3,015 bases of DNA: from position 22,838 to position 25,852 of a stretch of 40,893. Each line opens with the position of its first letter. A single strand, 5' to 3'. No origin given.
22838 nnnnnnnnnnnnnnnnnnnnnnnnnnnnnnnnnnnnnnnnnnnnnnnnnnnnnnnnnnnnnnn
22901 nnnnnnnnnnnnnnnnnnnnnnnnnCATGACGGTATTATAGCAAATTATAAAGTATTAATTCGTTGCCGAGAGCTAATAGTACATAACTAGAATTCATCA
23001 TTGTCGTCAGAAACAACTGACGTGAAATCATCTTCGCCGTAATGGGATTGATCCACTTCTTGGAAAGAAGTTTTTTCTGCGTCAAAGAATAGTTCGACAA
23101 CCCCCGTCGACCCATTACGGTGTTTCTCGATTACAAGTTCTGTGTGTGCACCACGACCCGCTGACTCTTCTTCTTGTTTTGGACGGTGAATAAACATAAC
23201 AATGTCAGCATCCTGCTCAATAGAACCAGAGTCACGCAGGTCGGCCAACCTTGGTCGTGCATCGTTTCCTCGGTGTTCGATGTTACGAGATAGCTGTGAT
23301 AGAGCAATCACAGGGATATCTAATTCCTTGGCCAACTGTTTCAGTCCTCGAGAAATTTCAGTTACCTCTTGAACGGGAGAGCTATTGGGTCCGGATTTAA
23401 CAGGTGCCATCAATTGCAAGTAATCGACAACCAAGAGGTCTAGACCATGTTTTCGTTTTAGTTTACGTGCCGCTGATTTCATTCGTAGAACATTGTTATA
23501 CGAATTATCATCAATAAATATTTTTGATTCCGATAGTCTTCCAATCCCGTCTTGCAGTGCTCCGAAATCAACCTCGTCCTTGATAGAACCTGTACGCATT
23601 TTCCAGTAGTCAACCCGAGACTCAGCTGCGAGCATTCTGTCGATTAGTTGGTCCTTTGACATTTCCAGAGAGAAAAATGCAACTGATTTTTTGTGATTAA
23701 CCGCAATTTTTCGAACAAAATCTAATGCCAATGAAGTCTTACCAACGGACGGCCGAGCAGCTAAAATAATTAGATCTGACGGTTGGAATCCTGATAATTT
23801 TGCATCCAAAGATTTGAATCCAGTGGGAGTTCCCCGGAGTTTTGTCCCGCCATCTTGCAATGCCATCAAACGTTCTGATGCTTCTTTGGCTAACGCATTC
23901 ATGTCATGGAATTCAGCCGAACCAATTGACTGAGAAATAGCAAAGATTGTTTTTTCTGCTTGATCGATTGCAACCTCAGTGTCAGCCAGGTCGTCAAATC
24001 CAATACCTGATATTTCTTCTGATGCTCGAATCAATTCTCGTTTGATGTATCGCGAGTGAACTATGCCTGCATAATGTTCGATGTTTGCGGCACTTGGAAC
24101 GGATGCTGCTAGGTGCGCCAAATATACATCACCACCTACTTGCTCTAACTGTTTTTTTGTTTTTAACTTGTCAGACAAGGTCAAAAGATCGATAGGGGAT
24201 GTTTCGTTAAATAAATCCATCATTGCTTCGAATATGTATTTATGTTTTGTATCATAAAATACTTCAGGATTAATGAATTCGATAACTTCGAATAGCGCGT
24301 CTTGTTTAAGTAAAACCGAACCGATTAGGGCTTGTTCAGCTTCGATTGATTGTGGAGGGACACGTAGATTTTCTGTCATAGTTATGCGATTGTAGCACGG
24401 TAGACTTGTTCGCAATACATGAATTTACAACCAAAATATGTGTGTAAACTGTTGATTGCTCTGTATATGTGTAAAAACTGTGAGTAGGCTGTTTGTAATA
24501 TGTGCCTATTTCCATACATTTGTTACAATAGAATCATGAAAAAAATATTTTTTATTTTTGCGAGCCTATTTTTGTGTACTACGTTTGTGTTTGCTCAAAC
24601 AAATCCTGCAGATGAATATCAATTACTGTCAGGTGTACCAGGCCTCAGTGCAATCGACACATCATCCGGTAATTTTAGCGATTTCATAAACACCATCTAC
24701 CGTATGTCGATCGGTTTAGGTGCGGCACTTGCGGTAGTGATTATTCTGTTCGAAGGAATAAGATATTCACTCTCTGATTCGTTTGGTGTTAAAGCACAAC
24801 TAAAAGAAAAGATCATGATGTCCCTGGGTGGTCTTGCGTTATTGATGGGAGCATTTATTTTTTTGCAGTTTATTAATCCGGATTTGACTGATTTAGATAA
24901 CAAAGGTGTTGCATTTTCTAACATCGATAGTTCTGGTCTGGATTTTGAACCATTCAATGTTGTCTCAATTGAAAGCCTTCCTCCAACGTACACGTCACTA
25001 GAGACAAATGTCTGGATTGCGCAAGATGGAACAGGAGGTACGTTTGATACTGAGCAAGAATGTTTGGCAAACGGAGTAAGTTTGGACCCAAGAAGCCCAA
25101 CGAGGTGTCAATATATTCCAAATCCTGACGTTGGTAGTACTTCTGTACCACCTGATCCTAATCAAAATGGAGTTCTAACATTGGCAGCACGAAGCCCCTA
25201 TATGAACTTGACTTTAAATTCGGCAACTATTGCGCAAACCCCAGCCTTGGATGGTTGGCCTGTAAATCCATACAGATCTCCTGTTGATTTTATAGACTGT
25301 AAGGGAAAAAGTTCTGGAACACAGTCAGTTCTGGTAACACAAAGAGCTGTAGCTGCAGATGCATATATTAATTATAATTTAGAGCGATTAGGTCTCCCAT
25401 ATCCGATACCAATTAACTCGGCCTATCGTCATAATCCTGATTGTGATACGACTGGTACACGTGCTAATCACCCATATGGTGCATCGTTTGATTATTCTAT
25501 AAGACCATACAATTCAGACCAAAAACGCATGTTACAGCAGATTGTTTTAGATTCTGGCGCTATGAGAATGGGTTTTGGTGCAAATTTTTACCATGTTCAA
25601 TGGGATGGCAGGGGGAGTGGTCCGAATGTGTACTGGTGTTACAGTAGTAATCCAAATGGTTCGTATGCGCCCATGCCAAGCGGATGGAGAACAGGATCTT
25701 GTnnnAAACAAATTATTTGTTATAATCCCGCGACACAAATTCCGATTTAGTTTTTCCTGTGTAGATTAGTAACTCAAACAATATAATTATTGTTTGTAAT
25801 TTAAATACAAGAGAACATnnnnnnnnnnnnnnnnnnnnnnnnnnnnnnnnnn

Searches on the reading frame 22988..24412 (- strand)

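Call 56: search_protein_families(library=pfam, max_evalue=0.001, proteins=[window:22988-24412:-])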
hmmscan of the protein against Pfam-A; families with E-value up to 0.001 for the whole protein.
window:22988-24412:- (474 aa): 4 families
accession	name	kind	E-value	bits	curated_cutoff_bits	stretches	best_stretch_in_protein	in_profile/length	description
PF03796.21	DnaB_C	-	2.4e-96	322.5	27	1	194-451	1-254/255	DnaB-like helicase C terminal domain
PF00772.26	DnaB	-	1.3e-35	122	23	1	19-119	2-102/103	DnaB-like helicase N terminal domain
PF13481.12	AAA_25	-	5.9e-11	42.8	27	1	207-374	27-190/195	AAA domain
PF06745.19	ATPase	-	0.00038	20.3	26.6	1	196-263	2-70/231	KaiC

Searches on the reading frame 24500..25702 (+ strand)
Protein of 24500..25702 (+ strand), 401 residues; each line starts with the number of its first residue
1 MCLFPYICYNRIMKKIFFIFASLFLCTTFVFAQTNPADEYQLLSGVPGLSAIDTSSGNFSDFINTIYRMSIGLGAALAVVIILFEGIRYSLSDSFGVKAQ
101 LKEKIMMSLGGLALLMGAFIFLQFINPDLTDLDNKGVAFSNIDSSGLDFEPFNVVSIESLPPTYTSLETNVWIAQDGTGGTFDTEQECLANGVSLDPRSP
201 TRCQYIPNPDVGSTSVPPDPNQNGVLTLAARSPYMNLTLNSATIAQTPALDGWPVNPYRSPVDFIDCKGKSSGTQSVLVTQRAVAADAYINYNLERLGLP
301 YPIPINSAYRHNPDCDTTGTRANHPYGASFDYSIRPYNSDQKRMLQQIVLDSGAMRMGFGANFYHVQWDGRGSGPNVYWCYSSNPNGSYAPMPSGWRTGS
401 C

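Call 56: search_protein_families(library=pfam, max_evalue=0.001, proteins=[window:24500-25702:+])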
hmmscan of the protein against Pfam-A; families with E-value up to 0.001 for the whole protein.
window:24500-25702:+ (401 aa): 1 family
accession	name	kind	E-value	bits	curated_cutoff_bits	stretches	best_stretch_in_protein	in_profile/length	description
PF18895.5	T4SS_pilin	-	1.9e-05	25.1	26.6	1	58-125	4-71/71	Type IV secretion system pilin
